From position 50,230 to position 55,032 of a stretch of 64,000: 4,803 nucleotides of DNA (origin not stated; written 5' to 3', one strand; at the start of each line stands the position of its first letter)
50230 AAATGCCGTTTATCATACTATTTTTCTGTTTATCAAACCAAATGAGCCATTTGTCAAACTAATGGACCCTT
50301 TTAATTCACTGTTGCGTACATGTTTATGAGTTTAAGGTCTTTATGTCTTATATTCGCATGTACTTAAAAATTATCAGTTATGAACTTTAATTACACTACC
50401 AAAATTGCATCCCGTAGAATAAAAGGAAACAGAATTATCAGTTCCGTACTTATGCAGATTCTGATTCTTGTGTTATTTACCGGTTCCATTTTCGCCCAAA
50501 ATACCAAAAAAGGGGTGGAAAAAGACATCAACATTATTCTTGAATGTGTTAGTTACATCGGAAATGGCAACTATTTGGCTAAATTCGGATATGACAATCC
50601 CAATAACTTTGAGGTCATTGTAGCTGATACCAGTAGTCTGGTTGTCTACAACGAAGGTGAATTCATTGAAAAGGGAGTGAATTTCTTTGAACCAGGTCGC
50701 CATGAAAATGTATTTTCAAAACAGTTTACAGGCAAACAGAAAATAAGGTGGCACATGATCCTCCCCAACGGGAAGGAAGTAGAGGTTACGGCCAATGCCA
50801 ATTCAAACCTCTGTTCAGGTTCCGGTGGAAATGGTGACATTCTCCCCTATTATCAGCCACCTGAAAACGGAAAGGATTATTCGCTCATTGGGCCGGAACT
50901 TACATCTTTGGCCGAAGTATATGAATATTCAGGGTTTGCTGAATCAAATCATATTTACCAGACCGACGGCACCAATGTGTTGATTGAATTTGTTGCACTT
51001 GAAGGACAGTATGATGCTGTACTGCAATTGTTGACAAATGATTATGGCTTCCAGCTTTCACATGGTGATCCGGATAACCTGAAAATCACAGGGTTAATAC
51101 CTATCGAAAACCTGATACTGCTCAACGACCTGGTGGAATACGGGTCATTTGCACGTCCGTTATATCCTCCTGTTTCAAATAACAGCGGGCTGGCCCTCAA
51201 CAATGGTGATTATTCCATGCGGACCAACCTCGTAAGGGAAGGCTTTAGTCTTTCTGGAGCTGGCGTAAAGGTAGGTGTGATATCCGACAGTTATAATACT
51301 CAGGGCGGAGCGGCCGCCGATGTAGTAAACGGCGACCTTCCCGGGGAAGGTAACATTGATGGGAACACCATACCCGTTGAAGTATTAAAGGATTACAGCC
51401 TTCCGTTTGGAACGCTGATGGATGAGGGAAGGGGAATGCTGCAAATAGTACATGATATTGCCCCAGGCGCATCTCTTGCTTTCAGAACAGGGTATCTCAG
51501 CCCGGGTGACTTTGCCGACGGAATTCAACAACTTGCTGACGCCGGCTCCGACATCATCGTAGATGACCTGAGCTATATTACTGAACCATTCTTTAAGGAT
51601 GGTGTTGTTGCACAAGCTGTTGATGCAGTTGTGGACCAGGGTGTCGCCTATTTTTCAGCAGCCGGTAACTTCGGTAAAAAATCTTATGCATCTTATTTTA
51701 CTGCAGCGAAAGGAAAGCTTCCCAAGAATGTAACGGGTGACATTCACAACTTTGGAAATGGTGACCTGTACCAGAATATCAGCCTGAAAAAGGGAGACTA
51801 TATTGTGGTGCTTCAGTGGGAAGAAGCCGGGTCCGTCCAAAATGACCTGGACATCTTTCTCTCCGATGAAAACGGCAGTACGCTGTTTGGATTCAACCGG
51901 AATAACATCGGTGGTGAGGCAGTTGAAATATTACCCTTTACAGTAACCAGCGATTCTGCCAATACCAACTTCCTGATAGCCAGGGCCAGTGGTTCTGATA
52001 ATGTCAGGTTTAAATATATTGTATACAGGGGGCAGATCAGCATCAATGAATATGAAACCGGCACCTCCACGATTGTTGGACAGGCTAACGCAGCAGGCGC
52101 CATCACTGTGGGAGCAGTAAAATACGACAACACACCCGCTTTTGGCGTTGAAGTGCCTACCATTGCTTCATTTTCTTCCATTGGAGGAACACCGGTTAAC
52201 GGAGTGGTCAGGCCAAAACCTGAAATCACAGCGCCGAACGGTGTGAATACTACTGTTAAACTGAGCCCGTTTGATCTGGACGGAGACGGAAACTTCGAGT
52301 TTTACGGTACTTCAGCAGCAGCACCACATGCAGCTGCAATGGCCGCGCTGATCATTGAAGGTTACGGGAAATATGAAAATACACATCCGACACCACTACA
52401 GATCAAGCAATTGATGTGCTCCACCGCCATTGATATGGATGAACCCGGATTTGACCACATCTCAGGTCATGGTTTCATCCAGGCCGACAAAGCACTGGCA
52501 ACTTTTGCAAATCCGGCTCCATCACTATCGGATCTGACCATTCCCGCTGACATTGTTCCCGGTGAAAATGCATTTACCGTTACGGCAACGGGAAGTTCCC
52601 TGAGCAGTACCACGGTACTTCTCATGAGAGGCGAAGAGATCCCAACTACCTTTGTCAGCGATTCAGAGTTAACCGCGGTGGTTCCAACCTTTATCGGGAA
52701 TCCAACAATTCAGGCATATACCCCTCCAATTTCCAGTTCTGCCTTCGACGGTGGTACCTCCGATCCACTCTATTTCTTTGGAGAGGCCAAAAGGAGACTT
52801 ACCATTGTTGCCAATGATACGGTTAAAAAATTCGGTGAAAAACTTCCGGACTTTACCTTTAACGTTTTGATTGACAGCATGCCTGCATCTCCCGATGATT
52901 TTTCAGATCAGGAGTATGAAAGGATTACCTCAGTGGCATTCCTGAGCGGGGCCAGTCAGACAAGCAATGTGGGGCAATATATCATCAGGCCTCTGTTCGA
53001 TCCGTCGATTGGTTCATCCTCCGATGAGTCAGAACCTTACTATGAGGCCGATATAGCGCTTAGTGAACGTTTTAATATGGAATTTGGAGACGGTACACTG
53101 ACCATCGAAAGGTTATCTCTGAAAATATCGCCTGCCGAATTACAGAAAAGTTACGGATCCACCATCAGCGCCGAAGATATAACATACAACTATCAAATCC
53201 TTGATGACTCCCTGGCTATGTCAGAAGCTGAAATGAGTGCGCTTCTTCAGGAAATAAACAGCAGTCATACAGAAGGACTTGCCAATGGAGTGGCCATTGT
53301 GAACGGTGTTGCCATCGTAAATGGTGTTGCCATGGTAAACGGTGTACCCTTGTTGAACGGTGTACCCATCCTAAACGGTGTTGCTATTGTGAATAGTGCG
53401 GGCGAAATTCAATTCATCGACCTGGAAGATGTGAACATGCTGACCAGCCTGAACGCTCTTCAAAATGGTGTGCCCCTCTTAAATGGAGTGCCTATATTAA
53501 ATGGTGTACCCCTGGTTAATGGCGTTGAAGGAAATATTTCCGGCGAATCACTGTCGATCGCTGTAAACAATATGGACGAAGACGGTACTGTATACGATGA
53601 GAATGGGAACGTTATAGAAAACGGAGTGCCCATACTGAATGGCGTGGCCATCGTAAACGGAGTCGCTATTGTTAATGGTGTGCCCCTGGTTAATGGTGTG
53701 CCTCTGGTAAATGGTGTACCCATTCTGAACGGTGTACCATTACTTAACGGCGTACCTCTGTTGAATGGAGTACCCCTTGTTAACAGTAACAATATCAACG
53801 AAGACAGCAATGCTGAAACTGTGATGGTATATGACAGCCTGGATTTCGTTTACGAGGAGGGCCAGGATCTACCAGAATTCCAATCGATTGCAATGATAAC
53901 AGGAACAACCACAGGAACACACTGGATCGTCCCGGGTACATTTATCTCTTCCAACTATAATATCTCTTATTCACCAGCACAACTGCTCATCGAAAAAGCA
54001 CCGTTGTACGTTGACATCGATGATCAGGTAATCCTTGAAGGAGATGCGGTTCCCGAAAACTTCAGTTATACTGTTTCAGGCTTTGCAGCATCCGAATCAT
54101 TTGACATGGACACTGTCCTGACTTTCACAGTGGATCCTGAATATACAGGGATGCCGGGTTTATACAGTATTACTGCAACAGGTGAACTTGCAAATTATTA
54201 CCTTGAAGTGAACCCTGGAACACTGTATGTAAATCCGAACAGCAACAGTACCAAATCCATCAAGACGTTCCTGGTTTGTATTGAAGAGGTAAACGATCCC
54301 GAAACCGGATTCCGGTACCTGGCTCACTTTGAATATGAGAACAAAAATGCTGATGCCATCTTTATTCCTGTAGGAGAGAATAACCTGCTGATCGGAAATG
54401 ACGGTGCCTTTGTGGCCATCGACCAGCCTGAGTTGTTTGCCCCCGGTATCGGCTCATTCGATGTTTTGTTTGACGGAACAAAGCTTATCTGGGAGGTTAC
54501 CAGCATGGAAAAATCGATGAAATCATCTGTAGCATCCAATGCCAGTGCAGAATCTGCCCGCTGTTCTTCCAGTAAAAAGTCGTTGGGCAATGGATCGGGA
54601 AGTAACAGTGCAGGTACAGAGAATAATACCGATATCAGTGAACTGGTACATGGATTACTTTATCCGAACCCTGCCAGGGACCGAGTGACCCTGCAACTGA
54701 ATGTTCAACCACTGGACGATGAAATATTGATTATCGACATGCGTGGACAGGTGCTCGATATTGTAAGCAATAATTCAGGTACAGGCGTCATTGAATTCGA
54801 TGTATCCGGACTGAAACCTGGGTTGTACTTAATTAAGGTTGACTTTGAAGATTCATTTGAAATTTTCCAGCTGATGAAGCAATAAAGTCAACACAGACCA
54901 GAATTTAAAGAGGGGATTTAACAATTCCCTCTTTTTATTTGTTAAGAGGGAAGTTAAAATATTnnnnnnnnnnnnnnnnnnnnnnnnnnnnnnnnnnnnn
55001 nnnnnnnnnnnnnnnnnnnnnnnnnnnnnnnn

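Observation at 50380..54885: S8 peptidase carrying 18 strict hexapeptide units N-G-V-[PA]-[ILM]-[VL] in blocks of 6, 3 and 9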

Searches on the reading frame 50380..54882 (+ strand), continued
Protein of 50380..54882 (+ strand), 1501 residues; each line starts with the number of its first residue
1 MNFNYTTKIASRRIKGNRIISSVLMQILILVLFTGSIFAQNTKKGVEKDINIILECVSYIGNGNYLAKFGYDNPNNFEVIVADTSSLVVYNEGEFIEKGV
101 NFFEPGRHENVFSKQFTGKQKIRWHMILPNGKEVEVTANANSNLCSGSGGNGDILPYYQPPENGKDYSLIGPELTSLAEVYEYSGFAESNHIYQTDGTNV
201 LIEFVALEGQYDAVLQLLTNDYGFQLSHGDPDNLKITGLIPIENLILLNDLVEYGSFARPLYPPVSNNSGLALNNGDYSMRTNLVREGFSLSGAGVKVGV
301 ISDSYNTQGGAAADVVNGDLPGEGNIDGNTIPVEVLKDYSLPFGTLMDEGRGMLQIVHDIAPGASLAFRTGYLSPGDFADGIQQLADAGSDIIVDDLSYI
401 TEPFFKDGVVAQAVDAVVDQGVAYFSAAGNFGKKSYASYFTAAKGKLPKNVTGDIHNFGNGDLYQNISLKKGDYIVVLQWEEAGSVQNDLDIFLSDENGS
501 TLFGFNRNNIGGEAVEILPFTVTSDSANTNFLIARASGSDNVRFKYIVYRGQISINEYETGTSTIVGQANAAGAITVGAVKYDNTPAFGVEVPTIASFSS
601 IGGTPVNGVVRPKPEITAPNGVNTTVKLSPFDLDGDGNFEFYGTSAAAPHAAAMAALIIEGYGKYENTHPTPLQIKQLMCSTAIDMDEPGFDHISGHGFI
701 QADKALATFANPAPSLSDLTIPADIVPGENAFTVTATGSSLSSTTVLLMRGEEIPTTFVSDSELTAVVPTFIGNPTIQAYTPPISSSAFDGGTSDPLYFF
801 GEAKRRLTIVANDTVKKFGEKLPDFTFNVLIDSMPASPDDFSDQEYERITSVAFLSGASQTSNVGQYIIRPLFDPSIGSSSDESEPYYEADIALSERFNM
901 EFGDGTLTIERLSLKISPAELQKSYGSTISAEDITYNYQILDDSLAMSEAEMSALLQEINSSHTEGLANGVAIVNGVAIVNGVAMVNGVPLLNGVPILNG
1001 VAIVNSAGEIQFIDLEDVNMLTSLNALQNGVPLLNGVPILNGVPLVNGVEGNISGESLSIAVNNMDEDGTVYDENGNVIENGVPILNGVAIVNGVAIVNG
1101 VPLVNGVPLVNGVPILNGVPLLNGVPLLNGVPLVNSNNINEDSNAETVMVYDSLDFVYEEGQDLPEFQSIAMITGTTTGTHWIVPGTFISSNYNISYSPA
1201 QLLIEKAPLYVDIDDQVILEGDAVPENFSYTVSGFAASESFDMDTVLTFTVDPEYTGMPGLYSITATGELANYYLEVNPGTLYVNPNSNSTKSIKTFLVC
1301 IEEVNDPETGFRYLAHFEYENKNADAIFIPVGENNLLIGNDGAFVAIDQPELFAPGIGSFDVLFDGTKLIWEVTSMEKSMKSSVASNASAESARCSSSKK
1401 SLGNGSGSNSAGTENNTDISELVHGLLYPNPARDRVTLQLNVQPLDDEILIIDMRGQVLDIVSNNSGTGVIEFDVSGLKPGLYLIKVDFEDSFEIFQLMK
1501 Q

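Call 9: find_homologous_proteins(query=window:50380-54882:+, max_evalue=0.001)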
Query window:50380-54882:+ (1501 aa): 1039 proteins with E <= 0.001 among 8000 candidates; the best 120 are listed.
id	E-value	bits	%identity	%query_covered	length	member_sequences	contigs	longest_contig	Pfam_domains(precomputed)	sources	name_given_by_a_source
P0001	0.0e+0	1215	43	78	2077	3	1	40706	PF18657.7,PF18676.7,PF18962.8,PF00082.28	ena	-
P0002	0.0e+0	1180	43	76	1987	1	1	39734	PF18657.7,PF18676.7,PF18962.8,PF00082.28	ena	-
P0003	0.0e+0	1175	41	76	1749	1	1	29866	PF18676.7,PF18962.8,PF00082.28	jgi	jgi:hypothetical protein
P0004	0.0e+0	1172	41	78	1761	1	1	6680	PF18676.7,PF18962.8,PF00082.28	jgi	jgi:hypothetical protein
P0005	0.0e+0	1139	43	75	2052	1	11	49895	PF22479.3,PF18657.7,PF18676.7,PF18962.8,PF00082.28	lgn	-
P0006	0.0e+0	1137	43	74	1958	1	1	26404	PF18657.7,PF18676.7,PF18962.8,PF00082.28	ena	-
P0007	0.0e+0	1132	43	77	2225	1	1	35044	PF18657.7,PF18676.7,PF18962.8,PF00082.28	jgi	jgi:hypothetical protein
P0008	0.0e+0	1128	42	75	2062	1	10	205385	PF18657.7,PF18676.7,PF18962.8,PF00082.28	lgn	-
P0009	0.0e+0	1125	43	77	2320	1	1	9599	PF18657.7,PF18676.7,PF18962.8,PF00082.28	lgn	-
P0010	0.0e+0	1124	42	76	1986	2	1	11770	PF18657.7,PF18676.7,PF18962.8,PF00082.28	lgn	-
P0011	0.0e+0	1121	41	77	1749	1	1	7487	PF22479.3,PF18676.7,PF18962.8,PF00082.28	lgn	-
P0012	0.0e+0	1119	43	74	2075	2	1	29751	PF18657.7,PF18676.7,PF18962.8,PF00082.28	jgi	-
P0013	0.0e+0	1119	43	73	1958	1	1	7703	PF18657.7,PF18676.7,PF18962.8,PF00082.28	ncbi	-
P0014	0.0e+0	1103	41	77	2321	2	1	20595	PF18657.7,PF18676.7,PF18962.8,PF00082.28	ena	-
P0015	0.0e+0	1094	42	79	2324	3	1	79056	PF18657.7,PF18676.7,PF18962.8,PF00082.28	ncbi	-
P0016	0.0e+0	1093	42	76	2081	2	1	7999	PF18657.7,PF18676.7,PF18962.8,PF00082.28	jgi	-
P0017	0.0e+0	1029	39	75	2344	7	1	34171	PF18657.7,PF18676.7,PF18962.8,PF00082.28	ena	-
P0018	0.0e+0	1024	44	72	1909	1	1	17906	PF18676.7,PF18962.8,PF00082.28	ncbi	-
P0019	0.0e+0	1014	43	78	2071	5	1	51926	PF18657.7,PF18676.7,PF18962.8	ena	-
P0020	1.7e-298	1012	40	74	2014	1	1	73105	PF18657.7,PF18676.7,PF18962.8,PF00082.28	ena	-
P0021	3.9e-296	1004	44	75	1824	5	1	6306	PF18676.7,PF18962.8,PF00082.28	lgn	-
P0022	6.3e-295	1000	44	75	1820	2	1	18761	PF18676.7,PF18962.8,PF00082.28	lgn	-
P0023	7.0e-295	1000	55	59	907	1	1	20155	PF00082.28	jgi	jgi:hypothetical protein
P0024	7.2e-293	993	43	77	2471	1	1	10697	PF18657.7,PF18676.7,PF18962.8,PF22225.2,PF00082.28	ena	-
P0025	9.0e-293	993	42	90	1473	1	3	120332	PF18676.7,PF18962.8,PF00082.28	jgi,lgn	jgi:hypothetical protein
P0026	4.4e-288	977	42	75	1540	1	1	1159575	PF18887.6,PF18676.7,PF18962.8,PF00082.28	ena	-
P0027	7.4e-288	977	40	98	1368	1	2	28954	PF18676.7,PF18962.8,PF00082.28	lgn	-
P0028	2.3e-287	975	40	98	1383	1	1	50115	PF18676.7,PF18962.8,PF00082.28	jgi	jgi:hypothetical protein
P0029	3.2e-287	974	39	99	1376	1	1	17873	PF18676.7,PF18962.8,PF00082.28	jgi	jgi:hypothetical protein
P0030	6.6e-287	973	42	75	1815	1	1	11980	PF18676.7,PF18962.8,PF00082.28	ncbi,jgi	-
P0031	4.2e-285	967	41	90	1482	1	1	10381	PF18676.7,PF18962.8,PF00082.28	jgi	jgi:hypothetical protein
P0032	1.7e-284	965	41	71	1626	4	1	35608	PF18887.6,PF18676.7,PF18962.8,PF00082.28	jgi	-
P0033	1.0e-283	963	43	75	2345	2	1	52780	PF18657.7,PF18676.7,PF18962.8,PF00082.28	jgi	-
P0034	1.0e-283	963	42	76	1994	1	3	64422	PF18676.7,PF18962.8,PF00082.28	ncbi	-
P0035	2.4e-283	962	42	90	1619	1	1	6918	PF18676.7,PF18962.8,PF00082.28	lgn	-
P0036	1.2e-282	959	41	90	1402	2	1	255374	PF18676.7,PF18962.8,PF00082.28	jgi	jgi:hypothetical protein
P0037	4.5e-282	957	39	99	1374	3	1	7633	PF18676.7,PF18962.8,PF00082.28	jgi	jgi:hypothetical protein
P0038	2.6e-280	952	39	99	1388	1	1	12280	PF18676.7,PF18962.8,PF00082.28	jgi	jgi:hypothetical protein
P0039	3.8e-279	948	43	72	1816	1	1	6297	PF18676.7,PF18962.8,PF00082.28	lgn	-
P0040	6.8e-279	947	41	75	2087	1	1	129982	PF18657.7,PF18962.8,PF00082.28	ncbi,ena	-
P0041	7.2e-279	947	42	75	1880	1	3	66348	PF18676.7,PF18962.8,PF19081.7,PF00082.28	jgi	jgi:Subtilase family/MBG domain (YGX type)/Secretion system C-terminal sorting domain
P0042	8.7e-279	947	43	73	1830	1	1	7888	PF18676.7,PF18962.8,PF00082.28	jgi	-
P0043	1.5e-276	939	43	71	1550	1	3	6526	PF18887.6,PF18676.7,PF18962.8,PF00082.28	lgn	-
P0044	1.3e-275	936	43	73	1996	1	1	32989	PF18676.7,PF18962.8,PF00082.28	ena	-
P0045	6.4e-273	927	41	89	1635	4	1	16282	PF18676.7,PF18962.8,PF00082.28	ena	-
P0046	1.6e-272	926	39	90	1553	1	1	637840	PF18887.6,PF18676.7,PF18962.8,PF00082.28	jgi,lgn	-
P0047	4.1e-272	924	40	75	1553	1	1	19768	PF18887.6,PF18676.7,PF18962.8,PF00082.28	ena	-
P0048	6.9e-272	924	41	75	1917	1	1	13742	PF22479.3,PF18657.7,PF18676.7,PF18962.8,PF00082.28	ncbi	-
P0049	8.9e-272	923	42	73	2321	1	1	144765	PF22352.3,PF18676.7,PF18962.8,PF00082.28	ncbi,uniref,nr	ncbi:hypothetical protein C3K47_16135 [Solitalea longa]|uniref:Uncharacterized protein n=1 Tax=Solit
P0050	3.6e-271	921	40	90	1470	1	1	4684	PF18676.7,PF18962.8,PF00082.28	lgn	-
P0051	1.9e-270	919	40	90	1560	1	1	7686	PF18887.6,PF18676.7,PF18962.8,PF00082.28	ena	-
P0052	2.0e-270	919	43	70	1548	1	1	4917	PF18887.6,PF18676.7,PF18962.8,PF00082.28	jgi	jgi:hypothetical protein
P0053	2.0e-268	912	40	90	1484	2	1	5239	PF18676.7,PF18962.8,PF00082.28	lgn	-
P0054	6.8e-267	907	39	76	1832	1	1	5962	PF18657.7,PF18676.7,PF18962.8,PF00082.28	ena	-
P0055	3.3e-266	905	41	76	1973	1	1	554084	PF22352.3,PF18676.7,PF18962.8,PF00082.28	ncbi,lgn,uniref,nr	ncbi:S8 family serine peptidase [Solitalea sp. MAHUQ-68]|uniref:S8 family serine peptidase n=1 Tax=S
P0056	5.7e-266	904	42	74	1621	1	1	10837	PF18887.6,PF18676.7,PF18962.8,PF00082.28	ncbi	-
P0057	6.7e-266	904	40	90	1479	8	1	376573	PF18676.7,PF18962.8,PF00082.28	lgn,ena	-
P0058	1.1e-265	903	39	91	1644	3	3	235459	PF23981.2,PF18676.7,PF00082.28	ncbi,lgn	-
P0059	2.2e-265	902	42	71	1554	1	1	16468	PF18887.6,PF18676.7,PF18962.8,PF00082.28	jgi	jgi:hypothetical protein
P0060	2.1e-264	899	42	76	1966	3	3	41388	PF18676.7,PF18962.8,PF00082.28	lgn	-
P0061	4.6e-264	898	43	71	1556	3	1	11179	PF18887.6,PF18676.7,PF18962.8,PF00082.28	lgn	-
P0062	6.4e-264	897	38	90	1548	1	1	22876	PF18887.6,PF18676.7,PF18962.8,PF00082.28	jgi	-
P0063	8.9e-264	897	41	79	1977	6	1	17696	PF22479.3,PF18676.7,PF13385.14,PF18962.8,PF00082.28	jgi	-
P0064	9.1e-264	897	39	90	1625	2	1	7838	PF23981.2,PF18676.7,PF00082.28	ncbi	-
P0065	1.5e-263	896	38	74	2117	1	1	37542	PF18887.6,PF18962.8,PF00082.28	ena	-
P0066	2.3e-263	895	39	92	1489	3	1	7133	PF18676.7,PF18962.8,PF00082.28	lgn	-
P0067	5.1e-263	894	42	71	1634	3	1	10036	PF18887.6,PF18676.7,PF18962.8,PF00082.28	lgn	-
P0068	3.0e-262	892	42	72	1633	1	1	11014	PF18887.6,PF18676.7,PF18962.8,PF00082.28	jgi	jgi:subtilisin family serine protease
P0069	6.9e-262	891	39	90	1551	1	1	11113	PF18887.6,PF18676.7,PF18962.8,PF00082.28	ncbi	-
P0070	7.8e-262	890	39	90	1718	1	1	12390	PF18887.6,PF18676.7,PF18962.8,PF00082.28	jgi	jgi:hypothetical protein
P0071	3.9e-261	888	41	75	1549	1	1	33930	PF18887.6,PF18676.7,PF18962.8,PF00082.28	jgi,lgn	jgi:hypothetical protein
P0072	1.1e-259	883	46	56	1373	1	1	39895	PF18657.7,PF18676.7,PF18962.8,PF00082.28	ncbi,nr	ncbi:MAG: MBG domain-containing protein [Bacteroidales bacterium]|nr:MBG domain-containing protein [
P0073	3.6e-259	882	42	72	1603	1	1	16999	PF18887.6,PF18676.7,PF18962.8,PF00082.28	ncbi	-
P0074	3.7e-259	881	39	90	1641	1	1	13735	PF18676.7,PF00082.28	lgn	-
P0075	6.2e-259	881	41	73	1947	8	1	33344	PF18657.7,PF18962.8,PF00082.28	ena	-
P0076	3.7e-258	878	40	89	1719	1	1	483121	PF18676.7,PF18962.8,PF00082.28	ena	-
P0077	6.6e-258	877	39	90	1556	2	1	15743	PF18887.6,PF18676.7,PF18962.8,PF00082.28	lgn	-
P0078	1.5e-257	876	37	90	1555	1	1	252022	PF18887.6,PF18676.7,PF18962.8,PF00082.28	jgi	jgi:hypothetical protein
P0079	1.5e-257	876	41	74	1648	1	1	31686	PF18887.6,PF18676.7,PF18962.8,PF00082.28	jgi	jgi:subtilisin family serine protease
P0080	1.8e-255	869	41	70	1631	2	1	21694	PF18887.6,PF18676.7,PF18962.8,PF00082.28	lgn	-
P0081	2.3e-255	869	42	70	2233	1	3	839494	PF18887.6,PF18676.7,PF18962.8,PF00082.28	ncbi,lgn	-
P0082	7.3e-254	864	45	72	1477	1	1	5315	PF18676.7,PF00082.28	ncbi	ncbi:MAG: S8 family serine peptidase, partial [Panacibacter sp.]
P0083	8.9e-254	864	42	71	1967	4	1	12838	PF18676.7,PF18962.8,PF00082.28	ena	-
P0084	2.0e-253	863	38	90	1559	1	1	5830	PF18887.6,PF18676.7,PF18962.8,PF00082.28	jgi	jgi:hypothetical protein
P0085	1.3e-252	860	42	72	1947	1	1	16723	PF18676.7,PF18962.8,PF00082.28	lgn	-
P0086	4.4e-252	858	39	90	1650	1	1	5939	PF18676.7,PF18962.8,PF00082.28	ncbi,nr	ncbi:MAG TPA: S8 family serine peptidase [Niastella sp.]|nr:S8 family serine peptidase [Niastella sp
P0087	1.8e-251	856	41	71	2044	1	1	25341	PF22352.3,PF01833.31,PF18676.7,PF18962.8,PF00082.28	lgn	-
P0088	2.3e-251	856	41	70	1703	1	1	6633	PF18887.6,PF18676.7,PF18962.8,PF00082.28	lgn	-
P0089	6.0e-251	854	39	90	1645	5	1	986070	PF18676.7,PF18962.8,PF00082.28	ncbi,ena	-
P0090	1.1e-249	850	38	95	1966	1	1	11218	PF10282.16,PF25174.2,PF23381.2,PF18962.8,PF21783.3,PF07676.19,PF00082.28,PF23414.2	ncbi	-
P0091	4.5e-249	848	41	71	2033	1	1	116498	PF21784.4,PF18676.7,PF18962.8,PF00082.28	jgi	-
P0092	4.8e-249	848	42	70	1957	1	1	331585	PF18676.7,PF18962.8,PF00082.28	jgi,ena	-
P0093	1.8e-248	846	38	89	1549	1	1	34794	PF18887.6,PF18676.7,PF18962.8,PF00082.28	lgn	-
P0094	1.8e-248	846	40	75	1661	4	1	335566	PF18887.6,PF18676.7,PF18962.8,PF00082.28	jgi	jgi:hypothetical protein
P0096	1.9e-246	839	39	89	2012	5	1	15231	PF18676.7,PF18962.8,PF00082.28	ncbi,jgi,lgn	-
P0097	3.2e-246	839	38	90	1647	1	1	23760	PF18676.7,PF18962.8,PF00082.28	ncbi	ncbi:MAG: S8 family serine peptidase [Ginsengibacter sp.]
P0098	4.2e-246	838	42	71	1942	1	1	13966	PF18887.6,PF18676.7,PF18962.8,PF00082.28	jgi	jgi:hypothetical protein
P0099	2.3e-245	836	39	89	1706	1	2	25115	PF18676.7,PF18962.8,PF00082.28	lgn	-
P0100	9.8e-245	834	40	76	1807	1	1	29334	PF18676.7,PF18962.8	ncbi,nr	ncbi:MAG TPA: MBG domain-containing protein, partial [Puia sp.]|nr:MBG domain-containing protein [Pu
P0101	1.1e-244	834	40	72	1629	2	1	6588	PF18887.6,PF18676.7,PF18962.8,PF00082.28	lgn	-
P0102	1.3e-244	833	38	79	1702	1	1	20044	PF18887.6,PF18676.7,PF18962.8,PF00082.28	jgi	-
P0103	2.9e-244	832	40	73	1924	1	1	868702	PF18887.6,PF18676.7,PF18962.8,PF14524.13,PF00082.28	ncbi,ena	-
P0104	3.0e-243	829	42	75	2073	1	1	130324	PF19408.6,PF13895.13,PF22352.3,PF00801.27,PF18676.7,PF13750.13,PF19081.7,PF00082.28,PF18911.7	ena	-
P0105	3.7e-243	828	40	90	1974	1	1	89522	PF10282.16,PF25174.2,PF23381.2,PF18676.7,PF18962.8,PF21783.3,PF26550.2,PF24684.2,PF07676.19,PF08450.19,PF23414.2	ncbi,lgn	-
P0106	8.2e-243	827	39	74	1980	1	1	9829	PF18676.7,PF18962.8,PF00082.28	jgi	-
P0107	1.6e-242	826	41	71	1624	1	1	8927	PF18887.6,PF18676.7,PF18962.8,PF00082.28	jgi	jgi:MBG domain/Subtilase family/Secretion system C-terminal sorting domain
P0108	3.9e-242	825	41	70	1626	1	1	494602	PF18887.6,PF18676.7,PF18962.8,PF00082.28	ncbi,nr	ncbi:MAG: S8 family serine peptidase [Flavobacteriales bacterium]|nr:S8 family serine peptidase [Fla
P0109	3.1e-241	822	41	72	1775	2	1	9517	PF18887.6,PF18676.7,PF18962.8,PF00082.28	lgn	-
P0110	3.4e-241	822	37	89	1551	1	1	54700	PF18887.6,PF18676.7,PF18962.8,PF00082.28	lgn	-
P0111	4.7e-241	822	41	71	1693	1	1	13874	PF18887.6,PF18676.7,PF18962.8,PF00082.28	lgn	-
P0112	6.2e-241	821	39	90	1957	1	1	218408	PF10282.16,PF25174.2,PF23381.2,PF18676.7,PF18962.8,PF21783.3,PF24684.2,PF07676.19,PF00082.28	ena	-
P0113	1.1e-240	820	41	75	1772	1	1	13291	PF13530.12,PF18887.6,PF18676.7,PF18962.8,PF00082.28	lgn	-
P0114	1.8e-240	820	42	70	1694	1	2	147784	PF18887.6,PF18676.7,PF18962.8,PF00082.28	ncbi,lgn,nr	ncbi:MAG: S8 family serine peptidase [Flavobacteriales bacterium]|nr:S8 family serine peptidase [Fla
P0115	3.0e-240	819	38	75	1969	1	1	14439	PF18676.7,PF18962.8,PF00082.28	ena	-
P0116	4.0e-240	818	41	70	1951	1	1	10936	PF18676.7,PF18962.8,PF00082.28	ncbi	ncbi:MAG: MBG domain-containing protein [Ferruginibacter sp.]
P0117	2.0e-239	816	41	70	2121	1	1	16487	PF18676.7,PF18962.8,PF00082.28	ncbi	-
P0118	2.1e-239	816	41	70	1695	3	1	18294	PF18887.6,PF18676.7,PF18962.8,PF00082.28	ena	-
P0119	4.5e-239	815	42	76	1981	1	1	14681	PF18676.7,PF18962.8,PF00082.28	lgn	-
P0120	1.2e-238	813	40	75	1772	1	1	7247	PF18887.6,PF18676.7,PF18962.8,PF00082.28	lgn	-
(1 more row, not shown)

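Call 28: list_cluster_members(proteins=[window:50380-54882:+, P0063])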
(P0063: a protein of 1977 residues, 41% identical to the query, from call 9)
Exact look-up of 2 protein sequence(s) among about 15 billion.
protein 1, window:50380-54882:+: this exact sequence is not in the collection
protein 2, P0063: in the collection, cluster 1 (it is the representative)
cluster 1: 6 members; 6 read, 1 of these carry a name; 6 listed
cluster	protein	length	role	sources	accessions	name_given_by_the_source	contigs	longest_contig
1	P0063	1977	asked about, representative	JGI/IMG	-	-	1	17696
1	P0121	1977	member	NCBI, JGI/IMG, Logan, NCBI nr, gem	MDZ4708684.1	MAG: S8 family serine peptidase [Saprospiraceae bacterium] | S8 family serine peptidase [Saprospiraceae bacterium]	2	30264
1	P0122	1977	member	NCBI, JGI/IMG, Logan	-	-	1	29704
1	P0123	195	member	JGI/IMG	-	-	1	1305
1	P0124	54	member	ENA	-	-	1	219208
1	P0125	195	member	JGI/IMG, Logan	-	-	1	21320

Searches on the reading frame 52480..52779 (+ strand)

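Call 12: search_protein_families(library=pfam, proteins=[window:52480-52779:+], max_evalue=10)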
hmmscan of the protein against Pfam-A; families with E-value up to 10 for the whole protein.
seq(100 aa): 1 family
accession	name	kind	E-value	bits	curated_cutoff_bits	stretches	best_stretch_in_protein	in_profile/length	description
PF01833.30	TIG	-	0.0077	16.6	20.9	1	29-73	15-62/84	IPT/TIG domain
